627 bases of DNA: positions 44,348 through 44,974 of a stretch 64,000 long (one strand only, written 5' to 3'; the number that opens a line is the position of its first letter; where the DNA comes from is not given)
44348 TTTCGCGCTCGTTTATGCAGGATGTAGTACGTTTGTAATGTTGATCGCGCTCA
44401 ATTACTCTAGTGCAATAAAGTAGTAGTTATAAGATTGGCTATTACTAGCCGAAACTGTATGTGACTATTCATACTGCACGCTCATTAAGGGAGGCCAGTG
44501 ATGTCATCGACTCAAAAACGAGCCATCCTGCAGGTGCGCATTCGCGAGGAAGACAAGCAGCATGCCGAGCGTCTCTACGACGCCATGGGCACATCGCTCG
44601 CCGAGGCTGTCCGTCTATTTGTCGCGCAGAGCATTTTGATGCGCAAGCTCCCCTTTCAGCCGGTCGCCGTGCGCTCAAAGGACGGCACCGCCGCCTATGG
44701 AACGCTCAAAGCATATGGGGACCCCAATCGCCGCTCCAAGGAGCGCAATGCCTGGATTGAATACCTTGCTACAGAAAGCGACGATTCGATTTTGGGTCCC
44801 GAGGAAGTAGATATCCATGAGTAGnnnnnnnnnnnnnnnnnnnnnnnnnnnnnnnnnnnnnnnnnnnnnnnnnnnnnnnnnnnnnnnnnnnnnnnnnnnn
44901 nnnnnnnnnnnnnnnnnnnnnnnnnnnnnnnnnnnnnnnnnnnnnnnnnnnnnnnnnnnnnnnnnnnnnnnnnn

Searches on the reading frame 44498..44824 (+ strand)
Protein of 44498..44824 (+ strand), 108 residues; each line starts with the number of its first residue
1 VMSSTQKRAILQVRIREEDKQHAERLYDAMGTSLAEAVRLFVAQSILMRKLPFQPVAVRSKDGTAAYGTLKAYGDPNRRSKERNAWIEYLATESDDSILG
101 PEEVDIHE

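Call 62: search_protein_families(library=pfam, proteins=[window:44498-44824:+])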
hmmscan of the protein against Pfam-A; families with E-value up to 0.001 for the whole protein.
window:44498-44824:+ (108 aa): 1 family
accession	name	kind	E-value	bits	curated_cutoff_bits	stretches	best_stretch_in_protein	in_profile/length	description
PF04221.18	RelB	-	2.5e-06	27.8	22.4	1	9-65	2-58/82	RelB antitoxin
